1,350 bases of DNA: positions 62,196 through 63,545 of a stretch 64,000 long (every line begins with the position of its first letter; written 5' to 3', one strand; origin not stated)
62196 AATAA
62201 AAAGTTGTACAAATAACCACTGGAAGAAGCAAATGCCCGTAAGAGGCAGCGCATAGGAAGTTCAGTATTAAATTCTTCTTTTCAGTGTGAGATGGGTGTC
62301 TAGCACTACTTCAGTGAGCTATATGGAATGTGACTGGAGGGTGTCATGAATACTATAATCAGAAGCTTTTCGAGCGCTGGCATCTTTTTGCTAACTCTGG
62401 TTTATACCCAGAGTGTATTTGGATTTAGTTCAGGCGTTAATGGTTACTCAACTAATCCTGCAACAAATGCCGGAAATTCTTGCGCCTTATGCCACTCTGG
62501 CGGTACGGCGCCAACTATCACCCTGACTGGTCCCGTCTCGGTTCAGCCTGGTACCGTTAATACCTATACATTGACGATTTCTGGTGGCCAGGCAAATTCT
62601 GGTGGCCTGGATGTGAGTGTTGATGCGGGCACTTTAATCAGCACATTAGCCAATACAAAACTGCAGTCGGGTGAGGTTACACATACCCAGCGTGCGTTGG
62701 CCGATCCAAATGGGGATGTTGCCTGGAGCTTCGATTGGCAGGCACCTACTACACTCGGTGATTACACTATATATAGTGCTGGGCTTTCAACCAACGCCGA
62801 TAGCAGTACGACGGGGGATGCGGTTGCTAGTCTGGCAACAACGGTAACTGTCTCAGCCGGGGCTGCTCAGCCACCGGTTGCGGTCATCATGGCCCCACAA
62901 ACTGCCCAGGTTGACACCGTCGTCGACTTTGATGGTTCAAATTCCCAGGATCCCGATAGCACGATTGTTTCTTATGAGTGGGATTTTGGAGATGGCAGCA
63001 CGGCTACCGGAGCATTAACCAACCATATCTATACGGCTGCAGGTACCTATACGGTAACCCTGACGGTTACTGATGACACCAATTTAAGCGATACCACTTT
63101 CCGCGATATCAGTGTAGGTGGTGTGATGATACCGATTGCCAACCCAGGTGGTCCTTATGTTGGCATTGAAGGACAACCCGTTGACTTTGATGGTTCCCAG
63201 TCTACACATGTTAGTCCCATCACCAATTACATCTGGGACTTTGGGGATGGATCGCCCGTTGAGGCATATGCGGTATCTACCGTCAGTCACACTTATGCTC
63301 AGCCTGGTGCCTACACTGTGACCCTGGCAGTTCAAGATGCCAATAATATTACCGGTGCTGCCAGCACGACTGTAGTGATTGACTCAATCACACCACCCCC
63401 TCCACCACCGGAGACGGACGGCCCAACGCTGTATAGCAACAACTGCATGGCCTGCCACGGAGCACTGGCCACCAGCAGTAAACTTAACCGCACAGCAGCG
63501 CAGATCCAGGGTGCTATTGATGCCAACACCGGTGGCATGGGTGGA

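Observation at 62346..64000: Secreted PKD-domain protein carrying a tandem array of minimal c-type heme (CxxCH) domains on poly-proline linkers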

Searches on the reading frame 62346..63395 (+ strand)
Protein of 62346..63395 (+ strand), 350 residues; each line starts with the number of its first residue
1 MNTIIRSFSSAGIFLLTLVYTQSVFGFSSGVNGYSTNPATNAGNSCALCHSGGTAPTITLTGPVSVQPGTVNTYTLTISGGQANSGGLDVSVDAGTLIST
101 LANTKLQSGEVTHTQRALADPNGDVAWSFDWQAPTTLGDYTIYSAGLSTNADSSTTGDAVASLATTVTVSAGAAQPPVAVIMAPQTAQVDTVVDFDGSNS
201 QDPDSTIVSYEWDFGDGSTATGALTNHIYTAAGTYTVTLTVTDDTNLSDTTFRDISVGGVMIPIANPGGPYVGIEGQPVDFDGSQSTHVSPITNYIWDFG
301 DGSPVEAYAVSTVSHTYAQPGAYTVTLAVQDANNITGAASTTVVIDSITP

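Call 7: find_related_loci(query=window:62346-63395:+, collection=genome_contigs, flank=10000)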
Query window:62346-63395:+ (350 aa) in genome_contigs; peptide patterns used: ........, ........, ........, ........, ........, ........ (x = any residue, [..] = any of these).
600 stretches matched a pattern (row limit reached: there are more); 537 encode a relative of the query (tblastn E <= 1e-3); the best 80 are kept; 80 distinct loci.
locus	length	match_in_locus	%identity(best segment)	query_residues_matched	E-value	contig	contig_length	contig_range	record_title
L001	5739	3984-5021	60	5-348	2e-133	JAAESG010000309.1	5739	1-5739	MAG: Gammaproteobacteria bacterium isolate Ust_6 UstG_CONTIG2048013, whole genome shotgun sequence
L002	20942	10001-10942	38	46-347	1e-50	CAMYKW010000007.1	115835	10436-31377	MAG: uncultured Gammaproteobacteria bacterium isolate FCS_M_Gamma_073 genome assembly, contig: scaffold_182, whole genom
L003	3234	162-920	39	12-350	1e-46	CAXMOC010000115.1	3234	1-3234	MAG: uncultured Opitutales bacterium isolate 07C-BC-St03_bin.23.orig genome assembly, contig: k141_2026805, whole genome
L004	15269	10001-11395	46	152-345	3e-33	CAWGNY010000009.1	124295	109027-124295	MAG: Ilumatobacteraceae bacterium isolate MFD09779.bin.1.207 genome assembly, contig: contig_42936, whole genome shotgun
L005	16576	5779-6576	47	157-350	3e-30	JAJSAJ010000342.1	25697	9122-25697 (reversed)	MAG: Planctomycetota bacterium isolate Dive96_bin4.48 k141_966016, whole genome shotgun sequence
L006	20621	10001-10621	40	139-348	3e-30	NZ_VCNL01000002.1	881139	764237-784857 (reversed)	Halorubrum salsamenti strain Y69 scaffold2, whole genome shotgun sequence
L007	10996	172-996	38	110-349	4e-30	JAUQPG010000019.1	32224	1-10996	MAG: Candidatus Bipolaricaulota bacterium isolate GXS.bins.134.201912 NODE_939_length_32224_cov_612.494065, whole genome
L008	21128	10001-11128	39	151-347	4e-29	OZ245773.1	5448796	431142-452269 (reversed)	MAG: Rhizobiaceae bacterium isolate 4c23a729-9334-4f6c-84d5-4f52a4c2b75b genome assembly, chromosome: 1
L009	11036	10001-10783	43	158-347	4e-29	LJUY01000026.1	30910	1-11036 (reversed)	MAG: candidate division Zixibacteria bacterium SM23_81 WORSMTZ_1741, whole genome shotgun sequence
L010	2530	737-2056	43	173-350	1e-28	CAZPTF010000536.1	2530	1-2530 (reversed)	MAG TPA_asm: uncultured Anaerolineae bacterium isolate SRP241326_co3_194 genome assembly, contig: NODE_41084_length_2530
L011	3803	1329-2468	39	107-350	5e-28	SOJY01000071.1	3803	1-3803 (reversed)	MAG: Candidatus Bathyarchaeum sp. isolate E44_bin4 NODE_17180_length_3803_cov_7.866596, whole genome shotgun sequence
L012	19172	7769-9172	38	152-347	5e-28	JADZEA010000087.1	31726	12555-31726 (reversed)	MAG: bacterium isolate SJ803 c_000000324412, whole genome shotgun sequence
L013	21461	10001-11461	38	110-334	5e-28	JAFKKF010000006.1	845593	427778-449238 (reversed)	MAG: Hyphomicrobiales bacterium isolate SCN18_31_3_15_R1_B_68_31 SCN18_31_3_15_R1_B_scaffold_6, whole genome shotgun seq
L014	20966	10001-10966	46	166-332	5e-27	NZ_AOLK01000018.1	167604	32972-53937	Haloferax elongans ATCC BAA-1513 contig_18, whole genome shotgun sequence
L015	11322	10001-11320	39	143-350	4e-27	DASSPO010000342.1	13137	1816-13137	MAG TPA_asm: Bauldia sp. isolate SMAG_U1280 k141_632829, whole genome shotgun sequence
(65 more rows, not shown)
